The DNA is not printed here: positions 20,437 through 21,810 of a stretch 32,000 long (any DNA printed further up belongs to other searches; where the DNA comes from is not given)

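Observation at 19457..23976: Tightly coupled four-gene unit: IDH-family dehydrogenase, Cas4-like Fe-S nuclease, APH-fold kinase, and an orphan Mre11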

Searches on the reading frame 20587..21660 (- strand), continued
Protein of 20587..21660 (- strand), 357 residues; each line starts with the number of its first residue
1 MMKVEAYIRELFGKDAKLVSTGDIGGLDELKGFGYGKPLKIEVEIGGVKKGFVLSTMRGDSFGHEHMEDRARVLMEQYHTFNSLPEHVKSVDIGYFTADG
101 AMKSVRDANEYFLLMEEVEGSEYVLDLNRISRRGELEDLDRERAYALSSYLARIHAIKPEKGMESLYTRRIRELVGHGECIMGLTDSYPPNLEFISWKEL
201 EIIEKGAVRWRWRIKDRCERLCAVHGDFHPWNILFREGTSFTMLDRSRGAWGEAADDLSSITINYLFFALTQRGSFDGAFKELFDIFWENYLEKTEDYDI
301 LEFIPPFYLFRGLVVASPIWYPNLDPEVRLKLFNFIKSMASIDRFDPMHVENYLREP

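Call 51: predict_structure(alignment_id=A1)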
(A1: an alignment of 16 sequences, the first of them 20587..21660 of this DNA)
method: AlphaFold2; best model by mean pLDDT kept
length: 357 residues; sequences in the alignment: 16
mean_pLDDT: 70.1   pTM: 0.69
mean pLDDT of the five models: 70.1, 68.1, 68.0, 67.3, 62.3
residues with pLDDT >= 90: 62; 70-90: 142; 50-70: 82; < 50: 71
segments of 3 or more residues with pLDDT < 50: 26-36, 58-65, 84-88, 107-109, 165-176, 220-249
pLDDT, mean of each block of 10 residues (from residue 1): 83 89 52 49 88 62 46 56 53 71 62 62 71 86 76 65 48 48 72 85 83 63 33 34 38 73 87 90 94 88 86 80 87 93 93 83
secondary structure, 60 per line:
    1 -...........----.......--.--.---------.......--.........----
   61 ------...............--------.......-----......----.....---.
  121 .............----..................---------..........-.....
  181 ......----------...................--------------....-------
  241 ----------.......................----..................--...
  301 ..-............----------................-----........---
elements in order: H2-12 E17-23 E39-45 E48-56 H67-81 E90-96 E102-104 E112-116 H120-133 H138-155 H165-174 H176-186 H197-215 H230-233 H251-273 H278-295 H298-302 H304-315 H326-341 H347-354

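Call 55: fold_search(model_id=the predicted structure, library=pdb)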
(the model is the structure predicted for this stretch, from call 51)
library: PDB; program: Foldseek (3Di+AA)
matches with E <= 10: 842; with E <= 0.001: 1
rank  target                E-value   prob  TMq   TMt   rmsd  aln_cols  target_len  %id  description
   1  2pup_B                4.6e-04  1.00  0.52  0.51   7.5       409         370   13  Structures of 5-methylthioribose kinase reveal substrate specificity and unusual mode of nucleotide binding (released 2007-05-22)
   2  2pul_B                1.1e-03  1.00  0.50  0.49   7.6       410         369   13  Structures of 5-methylthioribose kinase reveal substrate specificity and unusual mode of nucleotide binding (released 2007-05-22)
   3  2pun_B                1.1e-03  1.00  0.48  0.46   7.9       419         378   12  Structures of 5-methylthioribose kinase reveal substrate specificity and unusual mode of nucleotide binding (released 2007-05-22)
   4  2pui_B                1.6e-03  1.00  0.52  0.51   7.1       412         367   13  Structures of 5-methylthioribose kinase reveal substrate specificity and unusual mode of nucleotide binding (released 2007-05-22)
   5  2olc_A                1.8e-03  1.00  0.55  0.53   7.0       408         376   12  Crystal structure of 5-methylthioribose kinase in complex with ADP-2Ho (released 2007-05-22)
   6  2pul_A                1.9e-03  1.00  0.51  0.48   7.7       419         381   13  Structures of 5-methylthioribose kinase reveal substrate specificity and unusual mode of nucleotide binding (released 2007-05-22)
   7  2pun_A                2.2e-03  1.00  0.51  0.48   7.6       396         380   11  Structures of 5-methylthioribose kinase reveal substrate specificity and unusual mode of nucleotide binding (released 2007-05-22)
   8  3jr1_B                4.3e-03  1.00  0.39  0.45   8.7       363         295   12  Crystal structure of Putative fructosamine-3-kinase (YP_719053.1) from HAEMOPHILUS SOMNUS 129PT at 2.32 A resolution (released 2009-09-15)
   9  3i1a_A                4.3e-03  0.99  0.39  0.42   9.8       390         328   12  Crystal Structure of apo Spectinomycin Phosphotransferase, APH(9)-Ia (released 2010-01-19)
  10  6sui                  4.5e-03  0.99  0.38  0.40  12.1       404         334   16  AMICOUMACIN KINASE AMIN (released 2020-07-22)
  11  6ef6                  5.0e-03  0.96  0.30  0.32  15.8       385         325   11  Structure of the microcompartment-associated aminopropanol kinase (released 2018-10-17)
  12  2qg7_E                5.5e-03  1.00  0.39  0.38  10.7       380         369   14  Plasmodium vivax ethanolamine kinase Pv091845 (released 2007-07-24)
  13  2qg7_D                5.5e-03  0.99  0.38  0.38  10.4       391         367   14  Plasmodium vivax ethanolamine kinase Pv091845 (released 2007-07-24)
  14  5c4k_B                6.0e-03  0.99  0.36  0.40   9.2       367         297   13  APH(2")-IVa in complex with GET (G418) at room temperature (released 2016-02-03)
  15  2qg7_A                7.3e-03  0.99  0.38  0.37  11.1       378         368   13  Plasmodium vivax ethanolamine kinase Pv091845 (released 2007-07-24)
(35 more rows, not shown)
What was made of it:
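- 20587..21660 (-): APH-fold (protein-kinase-like) phosphotransferase from a highly conserved archaeal family of unknown substrate. Weak fold match to 5-methylthioribose kinase (call 55).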

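Call 67: search_protein_families(library=pfam, proteins=[L031:8719-9978:+, L077:11081-11635:+, L009:3874-4698:+], max_evalue=0.00001)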
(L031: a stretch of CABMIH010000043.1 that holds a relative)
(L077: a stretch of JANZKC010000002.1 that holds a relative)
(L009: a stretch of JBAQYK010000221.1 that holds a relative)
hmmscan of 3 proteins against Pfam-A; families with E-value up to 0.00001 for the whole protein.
L031:8719-9978:+ (419 aa): 4 families
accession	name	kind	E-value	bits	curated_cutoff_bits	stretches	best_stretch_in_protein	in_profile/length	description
PF05221.23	AdoHcyase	-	4.5e-69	233.3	25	2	4-137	1-139/299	S-adenosyl-L-homocysteine hydrolase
PF00670.27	AdoHcyase_NAD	-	9.4e-53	179.1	27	1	186-346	1-161/162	S-adenosyl-L-homocysteine hydrolase, NAD binding domain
PF02826.25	2-Hacid_dh_C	-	3.3e-09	36.8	25.1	1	206-296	34-128/178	D-isomer specific 2-hydroxyacid dehydrogenase, NAD binding domain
PF07991.19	KARI_N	-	5.7e-08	33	20.6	1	207-301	3-101/165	Acetohydroxy acid isomeroreductase, NADPH-binding domain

L077:11081-11635:+ (184 aa): 6 families
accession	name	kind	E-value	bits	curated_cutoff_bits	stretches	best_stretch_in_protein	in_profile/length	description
PF01583.26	APS_kinase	-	7.8e-30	104.4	21.1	1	3-160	1-152/152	Adenylylsulphate kinase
PF13671.12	AAA_33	-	2.1e-14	54.5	27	1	7-126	2-124/143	AAA domain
PF13238.12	AAA_18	-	3.8e-12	47.2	29.4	1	8-124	2-115/128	AAA domain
PF08433.16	KTI12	-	1.5e-11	44.8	22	1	7-152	4-140/271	Chromatin associated protein KTI12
PF07931.18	CPT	-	3.6e-07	30.6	22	1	7-123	4-131/172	Chloramphenicol phosphotransferase-like protein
PF13207.12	AAA_17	-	7e-06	26.8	27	0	10-122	1-124/136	AAA domain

L009:3874-4698:+ (274 aa): 2 families
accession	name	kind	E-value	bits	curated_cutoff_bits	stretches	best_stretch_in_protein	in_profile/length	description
PF00459.30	Inositol_P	-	1.5e-29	103.8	27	1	16-272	9-265/271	Inositol monophosphatase family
PF00316.25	FBPase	-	3.1e-06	27.4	34.8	1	47-107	59-122/191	Fructose-1-6-bisphosphatase, N-terminal domain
